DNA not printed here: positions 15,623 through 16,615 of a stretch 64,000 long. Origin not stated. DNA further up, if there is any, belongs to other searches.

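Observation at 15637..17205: Cyclase-homology (SatD-like) + DUF3307-like membrane protein cassette nested inside a Type I R-M operon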

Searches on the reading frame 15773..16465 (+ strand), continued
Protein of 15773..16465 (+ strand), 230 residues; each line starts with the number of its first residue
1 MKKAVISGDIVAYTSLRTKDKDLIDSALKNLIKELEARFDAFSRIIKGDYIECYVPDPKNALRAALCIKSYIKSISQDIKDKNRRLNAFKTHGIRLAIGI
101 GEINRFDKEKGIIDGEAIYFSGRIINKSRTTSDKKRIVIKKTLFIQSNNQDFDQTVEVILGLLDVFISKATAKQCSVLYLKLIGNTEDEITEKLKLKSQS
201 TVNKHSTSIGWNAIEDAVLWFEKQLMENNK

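Call 35: search_protein_families(library=pfam, alignment_id=A4, max_evalue=0.00001)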
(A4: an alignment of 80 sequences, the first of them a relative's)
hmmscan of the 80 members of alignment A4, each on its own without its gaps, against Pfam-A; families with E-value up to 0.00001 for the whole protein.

A. member 1, L001:6931-8271:+ (447 aa): 6 families
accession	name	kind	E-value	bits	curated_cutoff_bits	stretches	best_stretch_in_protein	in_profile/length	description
PF12002.13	MgsA_C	-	7.8e-71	237.8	27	1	275-441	1-167/167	MgsA AAA+ ATPase C terminal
PF16193.11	AAA_assoc_2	-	1.3e-23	83.5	34.3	1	197-274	4-81/81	AAA C-terminal domain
PF00004.35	AAA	-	3.6e-17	63.5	21.2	1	67-175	1-130/131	ATPase family associated with various cellular activities (AAA)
PF05496.18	RuvB_N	-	9.8e-17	61.6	27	1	34-147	1-114/159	Holliday junction DNA helicase RuvB P-loop domain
PF13191.12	AAA_16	-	3.5e-06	28.1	32.6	0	55-95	15-56/167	AAA ATPase domain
PF20720.3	nSTAND3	-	4.7e-06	26.8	27.2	0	67-151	20-97/155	Novel STAND NTPase 3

B. families by the number of members that match (of 80 scanned): 118 families (the first 25 are shown)
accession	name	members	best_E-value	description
PF00478.31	IMPDH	5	2.4e-161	IMP dehydrogenase / GMP reductase domain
PF00571.33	CBS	5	2.3e-26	CBS domain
PF03060.21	NMO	5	1.9e-10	Nitronate monooxygenase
PF01070.24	FMN_dh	5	1.7e-08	FMN-dependent dehydrogenase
PF18962.6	Por_Secre_tail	4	9.1e-10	Secretion system C-terminal sorting domain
PF04851.21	ResIII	3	1.9e-43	Type III restriction enzyme, res subunit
PF13426.13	PAS_9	3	6.3e-34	PAS domain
PF00989.32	PAS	3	1.5e-31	PAS fold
PF08447.18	PAS_3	3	3.9e-25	PAS fold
PF02518.31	HATPase_c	3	3.9e-23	Histidine kinase-, DNA gyrase B-, and HSP90-like ATPase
PF13188.13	PAS_8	3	2.3e-22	PAS domain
PF00682.25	HMGL-like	3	9.7e-20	HMGL-like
PF00270.35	DEAD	3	3.5e-14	DEAD/DEAH box helicase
PF00450.28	Peptidase_S10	3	1.8e-12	Serine carboxypeptidase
PF00793.26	DAHP_synth_1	2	1.9e-68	DAHP synthetase I family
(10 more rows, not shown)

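Call 38: search_protein_families(library=pfam, proteins=[L002:2674-5937:+, L002:5941-6960:+, L002:6976-9840:+, L002:12208-13230:+, L072:11467-12096:+, L072:12103-14916:+, L035:11551-13296:+, L041:8421-9500:-, L041:10899-11807:+, L041:11773-13947:-], max_evalue=0.0001)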
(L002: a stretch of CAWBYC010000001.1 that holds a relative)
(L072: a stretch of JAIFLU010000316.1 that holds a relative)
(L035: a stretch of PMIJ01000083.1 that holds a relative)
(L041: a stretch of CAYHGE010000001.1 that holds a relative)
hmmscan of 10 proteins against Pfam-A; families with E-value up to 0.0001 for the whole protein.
L002:2674-5937:+ (1088 aa): 4 families
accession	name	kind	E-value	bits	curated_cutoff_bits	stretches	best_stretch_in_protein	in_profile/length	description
PF00580.27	UvrD-helicase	-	3.4e-39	135.6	23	2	32-206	15-136/271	UvrD/REP helicase N-terminal domain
PF13361.12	UvrD_C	-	5.9e-15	56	25.6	1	758-856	284-344/350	UvrD-like helicase C-terminal domain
PF13245.12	AAA_19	-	4.1e-10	40.4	25.1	1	33-86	13-64/134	AAA domain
PF13538.12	UvrD_C_2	-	1.8e-09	37.7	27.4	0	762-781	2-23/52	UvrD-like helicase C-terminal domain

L002:5941-6960:+ (340 aa): 2 families
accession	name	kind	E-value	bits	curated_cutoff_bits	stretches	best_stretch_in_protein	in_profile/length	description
PF16199.10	Radical_SAM_C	-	2.3e-19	69.7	31.9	1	225-310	2-84/85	Radical_SAM C-terminal domain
PF04055.27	Radical_SAM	-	7.2e-17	62.5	29.5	1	56-218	10-165/166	Radical SAM superfamily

L002:6976-9840:+ (955 aa): 1 family
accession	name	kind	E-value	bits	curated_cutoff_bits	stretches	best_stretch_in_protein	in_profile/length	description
PF12705.13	PDDEXK_1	-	4.7e-28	99.2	22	1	664-953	1-246/247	PD-(D/E)XK nuclease superfamily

L002:12208-13230:+ (341 aa): 1 family
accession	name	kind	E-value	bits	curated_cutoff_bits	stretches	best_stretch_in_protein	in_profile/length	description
PF07885.22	Ion_trans_2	-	1.6e-11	44.4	22.5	1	253-339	2-77/79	Ion channel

L072:11467-12096:+ (210 aa): 0 families

L072:12103-14916:+ (938 aa): 1 family
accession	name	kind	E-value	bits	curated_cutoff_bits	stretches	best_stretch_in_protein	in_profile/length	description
PF12705.13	PDDEXK_1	-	1.6e-32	113.9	22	1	653-937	2-247/247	PD-(D/E)XK nuclease superfamily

L035:11551-13296:+ (582 aa): 1 family
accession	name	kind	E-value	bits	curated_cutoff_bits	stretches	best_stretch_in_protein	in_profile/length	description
PF07885.22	Ion_trans_2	-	1.6e-11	44.4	22.5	1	494-580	2-77/79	Ion channel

L041:8421-9500:- (359 aa): 1 family
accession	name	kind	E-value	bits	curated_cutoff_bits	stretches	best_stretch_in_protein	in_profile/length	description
PF18962.6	Por_Secre_tail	-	1e-07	32.6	27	1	280-354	2-74/75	Secretion system C-terminal sorting domain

L041:10899-11807:+ (303 aa): 3 families
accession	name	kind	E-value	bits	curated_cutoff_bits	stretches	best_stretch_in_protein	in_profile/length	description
PF00753.33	Lactamase_B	-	1.1e-14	55.2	22.7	1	34-113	5-85/196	Metallo-beta-lactamase superfamily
PF12706.13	Lactamase_B_2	-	2.4e-14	53.9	27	1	47-221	3-187/200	Beta-lactamase superfamily domain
PF23023.1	Anti-Pycsar_Apyc1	-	1.4e-05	25.1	50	1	36-98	22-84/250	Anti-Pycsar protein Apyc1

L041:11773-13947:- (724 aa): 10 families
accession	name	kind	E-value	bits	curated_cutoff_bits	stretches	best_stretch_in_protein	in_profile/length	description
PF13426.13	PAS_9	-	6.3e-34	116.8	27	2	153-256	2-103/103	PAS domain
PF00989.32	PAS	-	1.5e-31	109.2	22.6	3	23-115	2-96/113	PAS fold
PF08448.16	PAS_4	-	5.5e-25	88.2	23.1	2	151-259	4-110/110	PAS fold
PF07568.18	HisKA_2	-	3.8e-24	85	22.3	1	527-600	1-74/76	Histidine kinase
PF13188.13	PAS_8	-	1.9e-18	66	21.8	0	22-72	1-48/65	PAS domain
PF02518.31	HATPase_c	-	1.5e-12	48.4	26.4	1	625-716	5-108/111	Histidine kinase-, DNA gyrase B-, and HSP90-like ATPase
PF08447.18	PAS_3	-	4.8e-10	40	25.6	0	45-115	2-75/89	PAS fold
PF07536.20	HWE_HK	-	9.6e-08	33.1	22.8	1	527-580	1-52/83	HWE histidine kinase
PF12860.13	PAS_7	-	2.3e-06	28.2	27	0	150-262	3-115/115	PAS fold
PF13581.12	HATPase_c_2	-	1e-05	26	27.4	1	621-698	27-113/127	Histidine kinase-like ATPase domain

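Call 39: search_protein_families(library=padloc, proteins=[L002:2674-5937:+, L002:5941-6960:+, L002:6976-9840:+, L072:11467-12096:+, L072:12103-14916:+, L035:11551-13296:+], max_evalue=0.00001)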
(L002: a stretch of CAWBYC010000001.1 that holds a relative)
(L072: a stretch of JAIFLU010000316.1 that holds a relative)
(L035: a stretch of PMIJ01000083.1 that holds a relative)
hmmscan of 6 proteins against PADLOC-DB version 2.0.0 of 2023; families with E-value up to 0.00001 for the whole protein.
L002:2674-5937:+ (1088 aa): 37 families (the best 25 are shown)
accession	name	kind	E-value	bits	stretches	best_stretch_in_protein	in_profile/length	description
PDLC00123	GajB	-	1.4e-30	104.5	3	405-500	173-260/540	UrvD helicase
PDLC00122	GajB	-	3.2e-27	93.6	2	406-507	160-255/502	UrvD helicase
PDLC00114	GajB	-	8.6e-26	88.7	2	37-87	26-76/635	UrvD helicase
PDLC03802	RTasHel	-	8.8e-26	88.9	2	397-513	181-276/675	DRT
PDLC00132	GajB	-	2.1e-23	80.8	2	406-498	212-298/625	UrvD helicase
PDLC00127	GajB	-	2.8e-23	80.3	2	397-497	190-287/594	UrvD helicase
PDLC00103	GajB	-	9.1e-22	75.7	1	397-780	200-539/612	UrvD helicase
PDLC00129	GajB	-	4.3e-21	73.1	1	395-500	213-310/594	UrvD helicase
PDLC00117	GajB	-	1e-20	71.8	1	398-498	208-301/604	UrvD helicase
PDLC00130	GajB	-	1.8e-20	70.8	1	397-504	194-295/589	UrvD helicase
PDLC00107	GajB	-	2.7e-18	63.9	1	758-856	476-553/587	UrvD helicase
PDLC00138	GajB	-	3.6e-17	60.3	1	398-603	210-383/581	UrvD helicase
PDLC00119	GajB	-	1.2e-15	55.5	1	397-501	207-302/565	UrvD helicase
PDLC00136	GajB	-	1.2e-15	55.4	1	391-517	187-305/570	UrvD helicase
PDLC00109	GajB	-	1.9e-14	51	2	397-499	164-255/647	UrvD helicase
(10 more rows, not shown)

L002:5941-6960:+ (340 aa): 1 family
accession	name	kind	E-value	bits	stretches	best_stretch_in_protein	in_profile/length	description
PDLC04689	PDC-M51A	-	1.4e-07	28.7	1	135-242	269-372/420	-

L002:6976-9840:+ (955 aa): 0 families

L072:11467-12096:+ (210 aa): 0 families

L072:12103-14916:+ (938 aa): 0 families

L035:11551-13296:+ (582 aa): 0 families
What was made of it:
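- Tried and rejected: It is AddA-like helicase, radical SAM and AddB-like nuclease (calls 38, 39).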

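Call 45: search_solved_structures(query=A1, max_evalue=10, show_alignments=3)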
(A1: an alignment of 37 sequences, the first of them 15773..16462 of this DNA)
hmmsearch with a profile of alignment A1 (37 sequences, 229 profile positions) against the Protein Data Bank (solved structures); distinct sequences matched with E-value up to 10: 10.
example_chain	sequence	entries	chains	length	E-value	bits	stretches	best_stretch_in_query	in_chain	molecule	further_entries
9t5c_SV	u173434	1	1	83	0.13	14.9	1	48-116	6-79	40S ribosomal protein S21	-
7cpu_SV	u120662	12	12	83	0.25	14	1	48-116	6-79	40S ribosomal protein S21 | Small ribosomal subunit protein eS21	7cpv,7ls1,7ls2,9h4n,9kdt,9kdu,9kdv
7qgg_SV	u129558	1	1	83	0.27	13.9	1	48-116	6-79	40S ribosomal protein S21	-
5iqp_A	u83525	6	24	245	0.29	13.8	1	128-186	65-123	14-3-3 protein theta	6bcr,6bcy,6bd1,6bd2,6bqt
2btp_A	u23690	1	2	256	0.3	13.7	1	128-186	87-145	14-3-3 PROTEIN TAU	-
6kzg_A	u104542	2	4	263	0.32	13.6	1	128-186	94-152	14-3-3 protein theta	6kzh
3dra_B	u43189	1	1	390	0.6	12.7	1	117-172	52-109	Geranylgeranyltransferase type I beta subunit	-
6ide_A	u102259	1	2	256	1.5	11.4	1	171-204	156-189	Transcriptional regulator LuxR family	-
6ugl_A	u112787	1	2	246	1.6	11.4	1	171-204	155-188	Helix-turn-helix transcriptional regulator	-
6kju_A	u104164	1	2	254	1.6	11.3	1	171-204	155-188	Helix-turn-helix transcriptional regulator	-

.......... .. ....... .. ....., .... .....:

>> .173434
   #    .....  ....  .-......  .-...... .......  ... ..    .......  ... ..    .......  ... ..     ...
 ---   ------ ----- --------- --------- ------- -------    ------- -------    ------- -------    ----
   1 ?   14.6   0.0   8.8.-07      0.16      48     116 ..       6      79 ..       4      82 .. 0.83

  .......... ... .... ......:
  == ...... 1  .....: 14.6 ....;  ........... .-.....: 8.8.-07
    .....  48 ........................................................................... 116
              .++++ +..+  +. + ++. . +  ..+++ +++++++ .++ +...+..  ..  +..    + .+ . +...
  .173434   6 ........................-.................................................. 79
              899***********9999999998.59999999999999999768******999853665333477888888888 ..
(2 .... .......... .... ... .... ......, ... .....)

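Call 54: search_protein_representatives(alignment_id=A1)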
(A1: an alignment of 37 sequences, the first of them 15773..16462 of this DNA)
Query: 37 sequences, 229 profile positions. Proteins with E-value up to 0.001 (for the whole library): 1232; up to 1e-10: 552; up to 1e-30: 121. The best 150 are listed.
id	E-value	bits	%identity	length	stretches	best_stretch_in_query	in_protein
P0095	1.2e-99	348.8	-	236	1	1-228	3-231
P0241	3.0e-96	337.6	-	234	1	1-228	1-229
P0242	2.4e-95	334.7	-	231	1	3-227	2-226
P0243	7.0e-95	333.2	-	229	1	3-227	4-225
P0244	7.7e-89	313.4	-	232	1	3-225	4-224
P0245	2.5e-80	285.6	-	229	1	1-226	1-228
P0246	2.6e-79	282.3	-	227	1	3-226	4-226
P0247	2.3e-78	279.1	-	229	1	2-226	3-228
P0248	5.3e-78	278.0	-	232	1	3-225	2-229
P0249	7.2e-78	277.5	-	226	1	1-227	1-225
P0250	9.0e-78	277.2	-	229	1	1-227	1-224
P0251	5.8e-77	274.6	-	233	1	1-227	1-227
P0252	6.3e-76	271.2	-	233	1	1-226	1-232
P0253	5.0e-71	255.2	-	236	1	1-224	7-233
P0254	1.7e-70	253.4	-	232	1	1-228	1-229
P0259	5.3e-68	245.3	-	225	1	1-226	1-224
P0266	2.8e-62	226.5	-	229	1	1-225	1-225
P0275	4.9e-55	202.8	-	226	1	1-226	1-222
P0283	7.4e-49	182.6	-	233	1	3-226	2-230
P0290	2.1e-47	177.8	-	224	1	1-226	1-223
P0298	1.3e-45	172.1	-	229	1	3-224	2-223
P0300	3.8e-44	167.2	-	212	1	3-225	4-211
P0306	1.8e-41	158.4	-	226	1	3-227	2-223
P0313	1.8e-39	151.9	-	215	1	3-224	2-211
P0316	4.0e-39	150.8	-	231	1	1-228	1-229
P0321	1.2e-37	145.9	-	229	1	3-227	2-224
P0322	1.6e-37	145.5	-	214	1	3-225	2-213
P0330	4.4e-36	140.8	-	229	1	2-224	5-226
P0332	1.5e-35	139.1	-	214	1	3-224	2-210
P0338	1.5e-33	132.5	-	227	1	3-226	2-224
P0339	1.6e-33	132.4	-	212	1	1-225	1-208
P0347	8.3e-33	130.1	-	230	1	2-227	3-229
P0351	4.0e-32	127.9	-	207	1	1-226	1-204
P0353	7.8e-32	126.9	-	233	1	1-227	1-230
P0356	1.6e-31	125.9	-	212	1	1-225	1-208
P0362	2.4e-30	122.0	-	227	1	1-225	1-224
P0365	6.6e-30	120.6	-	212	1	3-224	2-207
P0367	7.7e-30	120.4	-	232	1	3-228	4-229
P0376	6.6e-29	117.3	-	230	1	3-223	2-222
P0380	1.9e-28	115.8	-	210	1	1-225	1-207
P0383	1.6e-27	112.8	-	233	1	2-228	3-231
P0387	9.2e-27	110.3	-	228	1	3-226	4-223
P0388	1.2e-26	110.0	-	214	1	1-228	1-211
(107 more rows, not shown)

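Call 57: list_cluster_members(proteins=[P0300, P0313, P0322, P0332, P0339, P0351, P0356, P0365, P0380, P0388])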
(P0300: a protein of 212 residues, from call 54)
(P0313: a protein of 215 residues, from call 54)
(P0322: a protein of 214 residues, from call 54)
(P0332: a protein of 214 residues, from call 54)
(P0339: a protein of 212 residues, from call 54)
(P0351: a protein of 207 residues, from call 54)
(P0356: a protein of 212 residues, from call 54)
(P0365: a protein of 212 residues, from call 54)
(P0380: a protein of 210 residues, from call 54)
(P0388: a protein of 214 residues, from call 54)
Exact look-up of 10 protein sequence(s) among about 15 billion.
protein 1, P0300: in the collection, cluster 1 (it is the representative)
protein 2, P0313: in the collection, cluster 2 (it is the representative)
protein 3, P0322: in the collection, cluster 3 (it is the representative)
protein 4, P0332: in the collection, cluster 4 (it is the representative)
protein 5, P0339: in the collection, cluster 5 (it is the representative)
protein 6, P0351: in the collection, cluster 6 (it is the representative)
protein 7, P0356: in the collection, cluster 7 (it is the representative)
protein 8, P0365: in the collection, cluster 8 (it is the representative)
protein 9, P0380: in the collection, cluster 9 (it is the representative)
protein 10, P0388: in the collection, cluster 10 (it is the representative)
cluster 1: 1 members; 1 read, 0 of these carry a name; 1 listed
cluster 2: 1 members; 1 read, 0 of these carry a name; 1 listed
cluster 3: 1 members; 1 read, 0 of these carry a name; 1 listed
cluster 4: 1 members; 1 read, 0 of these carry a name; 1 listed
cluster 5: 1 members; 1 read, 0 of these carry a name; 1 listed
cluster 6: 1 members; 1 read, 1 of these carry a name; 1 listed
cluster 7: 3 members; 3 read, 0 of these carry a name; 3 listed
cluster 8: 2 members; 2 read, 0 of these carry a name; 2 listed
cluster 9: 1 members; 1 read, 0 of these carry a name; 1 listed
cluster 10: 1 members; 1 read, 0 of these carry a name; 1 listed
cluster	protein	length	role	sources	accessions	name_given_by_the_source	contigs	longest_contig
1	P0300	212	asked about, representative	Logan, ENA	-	-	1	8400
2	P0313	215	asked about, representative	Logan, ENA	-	-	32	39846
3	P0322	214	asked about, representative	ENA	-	-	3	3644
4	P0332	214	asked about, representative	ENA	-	-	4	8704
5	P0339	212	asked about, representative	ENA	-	-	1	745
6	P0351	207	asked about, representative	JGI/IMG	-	hypothetical protein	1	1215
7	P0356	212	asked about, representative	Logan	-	-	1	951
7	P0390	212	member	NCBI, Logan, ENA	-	-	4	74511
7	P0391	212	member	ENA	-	-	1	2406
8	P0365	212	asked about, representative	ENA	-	-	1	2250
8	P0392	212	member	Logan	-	-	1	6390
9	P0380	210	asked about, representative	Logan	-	-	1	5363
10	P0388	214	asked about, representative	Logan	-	-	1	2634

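Call 58: find_encoding_contigs(protein=P0313, flank=6000, max_places=3)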
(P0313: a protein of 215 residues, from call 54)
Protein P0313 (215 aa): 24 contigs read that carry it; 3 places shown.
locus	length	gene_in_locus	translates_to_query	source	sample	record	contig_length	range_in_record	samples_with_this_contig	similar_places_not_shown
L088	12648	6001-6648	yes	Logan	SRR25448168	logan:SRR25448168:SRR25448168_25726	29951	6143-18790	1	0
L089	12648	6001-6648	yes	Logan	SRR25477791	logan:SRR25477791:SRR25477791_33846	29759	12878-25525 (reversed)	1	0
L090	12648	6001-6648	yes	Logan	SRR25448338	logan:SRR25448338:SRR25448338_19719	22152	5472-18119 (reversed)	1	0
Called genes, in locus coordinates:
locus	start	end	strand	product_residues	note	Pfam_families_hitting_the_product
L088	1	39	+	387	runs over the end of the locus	PF02463:SMC_N (weak), PF11398:DUF2813 (faint), PF13175:AAA_15 (weak), PF13476:AAA_23 (weak), PF13555:AAA_29, PF13304:AAA_21, PF13175:AAA_15 (weak)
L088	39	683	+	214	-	PF14103:DUF4276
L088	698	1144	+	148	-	PF19555:DUF6078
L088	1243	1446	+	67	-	-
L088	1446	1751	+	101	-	-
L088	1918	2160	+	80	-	PF04014:MazE_antitoxin (weak)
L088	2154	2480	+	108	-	PF01845:CcdB (weak), PF02452:PemK_toxin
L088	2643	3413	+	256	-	PF01757:Acyl_transf_3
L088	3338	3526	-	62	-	-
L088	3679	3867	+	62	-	-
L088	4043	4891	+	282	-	PF01757:Acyl_transf_3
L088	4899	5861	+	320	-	-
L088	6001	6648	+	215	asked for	-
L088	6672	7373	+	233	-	PF11750:DUF3307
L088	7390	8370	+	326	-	PF00535:Glycos_transf_2, PF10111:Glyco_tranf_2_2 (weak), PF13641:Glyco_tranf_2_3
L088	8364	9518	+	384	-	PF14897:EpsG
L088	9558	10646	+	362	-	PF01757:Acyl_transf_3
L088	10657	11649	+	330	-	PF00535:Glycos_transf_2 (weak)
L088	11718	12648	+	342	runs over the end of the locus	PF00535:Glycos_transf_2, PF10111:Glyco_tranf_2_2, PF13506:Glyco_transf_21 (weak), PF13641:Glyco_tranf_2_3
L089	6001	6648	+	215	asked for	-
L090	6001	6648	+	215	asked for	-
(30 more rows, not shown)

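Call 59: find_encoding_contigs(protein=P0390, flank=6000, max_places=2)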
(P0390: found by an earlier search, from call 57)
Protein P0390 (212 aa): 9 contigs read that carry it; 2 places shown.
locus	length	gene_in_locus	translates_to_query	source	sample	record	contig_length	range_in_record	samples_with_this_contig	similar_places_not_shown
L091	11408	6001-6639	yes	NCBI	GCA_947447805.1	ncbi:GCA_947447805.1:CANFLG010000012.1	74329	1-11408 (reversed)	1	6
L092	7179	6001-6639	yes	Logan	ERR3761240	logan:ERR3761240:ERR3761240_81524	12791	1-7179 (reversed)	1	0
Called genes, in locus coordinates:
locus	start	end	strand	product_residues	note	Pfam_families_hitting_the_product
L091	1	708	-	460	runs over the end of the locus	PF01595:CNNM, PF00571:CBS, PF03471:CorC_HlyC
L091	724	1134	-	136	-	PF00436:SSB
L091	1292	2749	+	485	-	PF00474:SSF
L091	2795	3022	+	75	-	-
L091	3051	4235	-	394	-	PF03235:GmrSD_N, PF01844:HNH (weak)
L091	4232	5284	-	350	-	PF13651:EcoRI_methylase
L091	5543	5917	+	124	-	PF01381:HTH_3 (weak), PF13443:HTH_26 (weak)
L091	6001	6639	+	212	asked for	-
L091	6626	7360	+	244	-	-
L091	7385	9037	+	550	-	PF02463:SMC_N, PF13476:AAA_23 (weak), PF13304:AAA_21 (faint)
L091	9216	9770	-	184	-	-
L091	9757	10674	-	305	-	PF15607:Ntox44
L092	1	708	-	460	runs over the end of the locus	PF01595:CNNM, PF00571:CBS, PF03471:CorC_HlyC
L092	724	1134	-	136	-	PF00436:SSB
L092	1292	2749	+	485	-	PF00474:SSF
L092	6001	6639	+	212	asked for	-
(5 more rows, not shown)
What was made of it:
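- L088 lies beside MazEF and AAA_21/DUF4276 (calls 58, 59).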

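Call 62: find_encoding_contigs(protein=P0004, flank=5000, max_places=2)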
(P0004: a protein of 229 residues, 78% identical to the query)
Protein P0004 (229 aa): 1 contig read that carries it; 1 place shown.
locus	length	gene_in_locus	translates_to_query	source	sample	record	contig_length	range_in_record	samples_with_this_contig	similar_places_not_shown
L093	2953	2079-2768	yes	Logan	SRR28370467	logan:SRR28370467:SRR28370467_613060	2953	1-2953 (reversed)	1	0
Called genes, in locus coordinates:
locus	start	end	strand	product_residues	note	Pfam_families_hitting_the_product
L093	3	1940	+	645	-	?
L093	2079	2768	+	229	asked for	-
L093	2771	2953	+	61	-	?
